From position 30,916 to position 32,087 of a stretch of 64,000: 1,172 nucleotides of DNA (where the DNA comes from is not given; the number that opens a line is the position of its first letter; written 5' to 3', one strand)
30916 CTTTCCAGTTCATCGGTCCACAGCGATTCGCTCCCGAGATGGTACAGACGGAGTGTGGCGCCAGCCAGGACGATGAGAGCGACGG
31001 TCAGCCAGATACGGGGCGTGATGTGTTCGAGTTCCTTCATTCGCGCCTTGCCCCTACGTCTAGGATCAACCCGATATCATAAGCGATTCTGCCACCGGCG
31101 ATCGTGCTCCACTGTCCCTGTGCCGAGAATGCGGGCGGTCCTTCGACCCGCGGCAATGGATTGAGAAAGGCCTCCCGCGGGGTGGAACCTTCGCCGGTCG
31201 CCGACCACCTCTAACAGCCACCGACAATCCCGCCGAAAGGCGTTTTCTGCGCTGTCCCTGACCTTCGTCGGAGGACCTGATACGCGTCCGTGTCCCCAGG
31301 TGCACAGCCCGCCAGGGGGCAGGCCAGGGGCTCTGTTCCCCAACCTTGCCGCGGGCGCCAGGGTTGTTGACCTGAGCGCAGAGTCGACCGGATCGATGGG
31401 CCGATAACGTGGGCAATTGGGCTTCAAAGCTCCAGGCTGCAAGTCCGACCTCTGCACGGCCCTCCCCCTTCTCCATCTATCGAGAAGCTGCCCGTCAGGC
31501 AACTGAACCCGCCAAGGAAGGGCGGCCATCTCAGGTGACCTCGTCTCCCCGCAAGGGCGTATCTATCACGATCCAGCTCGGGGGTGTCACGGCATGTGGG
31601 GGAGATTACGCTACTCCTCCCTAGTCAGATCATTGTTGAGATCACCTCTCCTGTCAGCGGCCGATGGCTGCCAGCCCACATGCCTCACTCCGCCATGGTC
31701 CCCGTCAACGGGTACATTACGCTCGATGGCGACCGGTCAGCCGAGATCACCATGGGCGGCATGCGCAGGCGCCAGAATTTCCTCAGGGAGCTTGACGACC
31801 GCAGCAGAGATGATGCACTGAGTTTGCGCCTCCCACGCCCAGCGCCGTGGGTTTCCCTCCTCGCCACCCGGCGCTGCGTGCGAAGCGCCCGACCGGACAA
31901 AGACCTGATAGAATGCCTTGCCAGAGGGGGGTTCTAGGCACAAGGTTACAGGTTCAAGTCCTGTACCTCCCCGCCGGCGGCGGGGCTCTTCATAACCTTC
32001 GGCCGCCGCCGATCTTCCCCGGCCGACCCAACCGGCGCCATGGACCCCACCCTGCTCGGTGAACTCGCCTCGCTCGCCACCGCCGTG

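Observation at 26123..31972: Low-GC block of three GT-C glycosyltransferases bracketed by tRNA-Lys and a 29-bp repeat of its 3' half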

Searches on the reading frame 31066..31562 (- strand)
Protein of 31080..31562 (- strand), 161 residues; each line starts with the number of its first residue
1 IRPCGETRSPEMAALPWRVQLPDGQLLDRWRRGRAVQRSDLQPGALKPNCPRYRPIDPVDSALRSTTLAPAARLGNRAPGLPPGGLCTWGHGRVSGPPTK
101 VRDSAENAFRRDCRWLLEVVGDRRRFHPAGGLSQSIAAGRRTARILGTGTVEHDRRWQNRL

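Call 9: search_protein_families(library=pfam, proteins=[window:31077-31529:-, window:31066-31476:-], max_evalue=0.01)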
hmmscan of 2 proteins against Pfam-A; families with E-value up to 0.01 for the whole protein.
window:31077-31529:- (150 aa): 0 families

window:31066-31476:- (136 aa): 0 families

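Call 59: search_protein_families(library=phrogs, proteins=[window:31080-31562:-, window:31069-31476:-], max_evalue=1)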
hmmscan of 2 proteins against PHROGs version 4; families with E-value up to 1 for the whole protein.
window:31080-31562:- (161 aa): 0 families

window:31069-31476:- (136 aa): 0 families

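Call 60: search_protein_families(library=pfam, proteins=[window:31080-31562:-], max_evalue=1)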
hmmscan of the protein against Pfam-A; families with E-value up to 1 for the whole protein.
window:31080-31562:- (161 aa): 0 families
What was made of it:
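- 31041..31583 (.): About 540 bp with no detectable gene or homologue. No Pfam or PHROG hit in the open frames tested (calls 59, 60).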

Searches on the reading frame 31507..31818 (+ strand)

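Call 59: search_protein_families(library=phrogs, proteins=[window:31507-31818:+], max_evalue=1)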
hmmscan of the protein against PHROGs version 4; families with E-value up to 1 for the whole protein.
window:31507-31818:+ (104 aa): 1 family
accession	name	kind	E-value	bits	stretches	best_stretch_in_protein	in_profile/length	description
phrog_35831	-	unknown function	0.4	11.9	1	4-25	4-25/63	-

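Call 60: search_protein_families(library=pfam, proteins=[window:31507-31818:+], max_evalue=1)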
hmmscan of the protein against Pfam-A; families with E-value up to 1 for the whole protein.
window:31507-31818:+ (104 aa): 0 families

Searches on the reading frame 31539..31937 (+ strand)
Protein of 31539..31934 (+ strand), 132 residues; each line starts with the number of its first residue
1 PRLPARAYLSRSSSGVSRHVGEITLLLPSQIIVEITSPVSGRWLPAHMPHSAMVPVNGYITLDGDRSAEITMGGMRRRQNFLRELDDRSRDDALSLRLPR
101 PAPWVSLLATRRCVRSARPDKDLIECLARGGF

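Call 9: search_protein_families(library=pfam, proteins=[window:31584-31937:+], max_evalue=0.01)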
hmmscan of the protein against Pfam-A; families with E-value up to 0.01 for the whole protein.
window:31584-31937:+ (117 aa): 0 families

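Call 59: search_protein_families(library=phrogs, proteins=[window:31539-31934:+], max_evalue=1)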
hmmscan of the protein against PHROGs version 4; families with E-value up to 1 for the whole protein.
window:31539-31934:+ (132 aa): 0 families
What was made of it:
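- The open frames of 31041-31937 gave no meaningful PHROG hit (call 59).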

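Call 60: search_protein_families(library=pfam, proteins=[window:31539-31934:+], max_evalue=1)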
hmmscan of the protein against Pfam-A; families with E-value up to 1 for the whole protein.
window:31539-31934:+ (132 aa): 0 families

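Call 76: search_protein_representatives(protein=window:31584-31934:+)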
Query: 117 residues. Proteins with E-value up to 0.001 (for the whole library): 8; up to 1e-10: 1; up to 1e-30: 0. The best 8 are listed.
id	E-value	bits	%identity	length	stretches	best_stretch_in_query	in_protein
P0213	2.7e-13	66.4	46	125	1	6-79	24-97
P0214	8.5e-10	55.1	50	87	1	6-67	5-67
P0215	4.6e-06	43.1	40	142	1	5-76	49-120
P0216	4.3e-05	40.0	43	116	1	6-72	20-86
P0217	6.1e-05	39.5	41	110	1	6-75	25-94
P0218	2.3e-04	37.6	39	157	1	5-76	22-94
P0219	2.6e-04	37.4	42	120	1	5-75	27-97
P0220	4.4e-04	36.7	41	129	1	5-78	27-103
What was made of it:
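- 31584..31937 (+): Small conserved ORF (117 aa) at the right end of the island. Its TAG stop abuts the distal repeat. It appears to lack the family's N-terminal ~20 residues. phmmer against 1.84 billion representatives: 8 hits at E<=1e-3, best 2.7e-13 with 46% identity (call 76).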

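Call 78: search_protein_families(library=pfam, alignment_id=A3, max_evalue=1)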
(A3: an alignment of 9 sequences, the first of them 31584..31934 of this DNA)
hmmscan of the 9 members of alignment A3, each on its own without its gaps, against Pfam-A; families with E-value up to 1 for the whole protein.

A. member 1, window:31584-31934:+ (117 aa): 0 families

B. families by the number of members that match (of 9 scanned): 11 families
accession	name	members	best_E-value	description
PF11238.13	DUF3039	1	0.0093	Protein of unknown function (DUF3039)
PF01155.25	HypA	1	0.069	Hydrogenase/urease nickel incorporation, metallochaperone, hypA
PF15616.11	TerY_C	1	0.097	TerY-C metal binding domain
PF14354.12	Lar_restr_allev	1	0.12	Restriction alleviation protein Lar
PF14369.11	Zn_ribbon_19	1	0.12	zinc-ribbon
PF00082.27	Peptidase_S8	1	0.14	Subtilase family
PF14353.12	CpXC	1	0.14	CpXC protein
PF10491.14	Nrf1_DNA-bind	1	0.18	NLS-binding and DNA-binding and dimerisation domains of Nrf1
PF04056.20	Ssl1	1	0.22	Ssl1-like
PF23663.1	Znf_SCAND3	1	0.76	SCAN domain-containing protein 3-like zinc finger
PF17219.8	YAF2_RYBP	1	0.94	Yaf2/RYBP C-terminal binding motif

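Call 79: find_encoding_contigs(protein=P0213, flank=8000, max_places=3)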
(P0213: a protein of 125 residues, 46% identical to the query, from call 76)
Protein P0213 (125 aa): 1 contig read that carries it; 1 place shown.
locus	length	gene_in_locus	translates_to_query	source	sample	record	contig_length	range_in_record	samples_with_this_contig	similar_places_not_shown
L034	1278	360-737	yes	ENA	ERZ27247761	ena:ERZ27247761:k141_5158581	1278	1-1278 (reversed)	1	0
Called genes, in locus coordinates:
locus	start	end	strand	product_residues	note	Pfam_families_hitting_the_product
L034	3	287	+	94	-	?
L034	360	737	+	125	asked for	-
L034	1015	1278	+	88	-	?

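Call 81: find_encoding_contigs(protein=P0216, flank=8000, max_places=3)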
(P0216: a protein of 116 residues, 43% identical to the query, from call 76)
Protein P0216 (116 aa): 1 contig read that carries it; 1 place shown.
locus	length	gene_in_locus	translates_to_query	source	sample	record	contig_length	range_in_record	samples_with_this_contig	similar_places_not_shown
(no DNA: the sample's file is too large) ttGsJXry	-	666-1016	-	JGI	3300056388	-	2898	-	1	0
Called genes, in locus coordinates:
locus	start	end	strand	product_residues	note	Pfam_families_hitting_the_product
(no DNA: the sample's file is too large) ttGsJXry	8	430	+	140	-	-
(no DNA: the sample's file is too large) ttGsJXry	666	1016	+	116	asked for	-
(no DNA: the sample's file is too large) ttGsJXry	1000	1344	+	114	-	-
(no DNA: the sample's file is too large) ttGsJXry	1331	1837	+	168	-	-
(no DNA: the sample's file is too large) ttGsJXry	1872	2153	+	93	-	-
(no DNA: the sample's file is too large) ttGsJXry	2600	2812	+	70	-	PF13560:HTH_31, PF12844:HTH_19 (weak), PF01381:HTH_3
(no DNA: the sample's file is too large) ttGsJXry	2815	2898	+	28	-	?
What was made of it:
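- Homologues of the small right-end ORF occur among clusters of small same-strand genes with an XRE-type regulator (call 81).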

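Call 85: find_encoding_contigs(protein=P0220, flank=8000, max_places=3)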
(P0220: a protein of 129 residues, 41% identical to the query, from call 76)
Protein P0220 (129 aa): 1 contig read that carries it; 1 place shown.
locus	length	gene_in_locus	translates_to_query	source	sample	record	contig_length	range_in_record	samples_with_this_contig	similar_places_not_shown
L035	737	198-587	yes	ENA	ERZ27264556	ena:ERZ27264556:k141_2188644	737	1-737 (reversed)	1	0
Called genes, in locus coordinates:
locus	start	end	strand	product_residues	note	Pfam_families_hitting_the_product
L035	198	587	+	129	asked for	-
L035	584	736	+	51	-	?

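Call 86: find_encoding_contigs(protein=P0215, flank=8000, max_places=3)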
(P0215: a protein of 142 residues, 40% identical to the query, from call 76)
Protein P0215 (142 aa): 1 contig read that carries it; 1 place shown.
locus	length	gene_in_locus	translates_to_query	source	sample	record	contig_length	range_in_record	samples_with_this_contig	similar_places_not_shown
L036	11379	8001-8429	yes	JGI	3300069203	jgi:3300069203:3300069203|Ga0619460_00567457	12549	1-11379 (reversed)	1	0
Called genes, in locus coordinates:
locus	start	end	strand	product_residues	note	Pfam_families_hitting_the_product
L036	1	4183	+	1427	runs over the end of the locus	PF01869:BcrAD_BadFG, PF09989:DUF2229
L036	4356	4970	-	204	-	PF13391:HNH_2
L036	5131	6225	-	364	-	PF13395:HNH_4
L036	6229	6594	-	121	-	PF01230:HIT, PF11969:DcpS_C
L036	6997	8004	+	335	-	PF00850:Hist_deacetyl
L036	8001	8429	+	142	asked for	-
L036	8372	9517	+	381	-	-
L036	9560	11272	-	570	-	PF00144:Beta-lactamase, PF11954:DUF3471 (faint)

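Call 89: predict_structure(alignment_id=A3)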
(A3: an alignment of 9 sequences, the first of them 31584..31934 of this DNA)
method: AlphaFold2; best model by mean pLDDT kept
length: 117 residues; sequences in the alignment: 9
mean_pLDDT: 54.8   pTM: 0.44
mean pLDDT of the five models: 54.8, 48.0, 45.4, 44.3, 42.4
residues with pLDDT >= 90: 0; 70-90: 12; 50-70: 55; < 50: 50
segments of 3 or more residues with pLDDT < 50: 35-54, 88-117
pLDDT, mean of each block of 10 residues (from residue 1): 67 68 64 49 43 55 71 64 50 38 44 41
secondary structure, 60 per line:
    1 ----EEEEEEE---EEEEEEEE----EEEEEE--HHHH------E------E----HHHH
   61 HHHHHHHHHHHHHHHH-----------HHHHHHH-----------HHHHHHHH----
elements in order: E5-11 E15-22 E27-32 H35-38 H57-76 H88-94 H106-113
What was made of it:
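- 31584..31937 (+): Function unknown: no Pfam hit (call 78), and the AlphaFold model is poor (pLDDT 54.8; call 89).
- Tried and rejected: Structure of the small ORF. pLDDT 54.8, too poor for a fold search (call 89).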
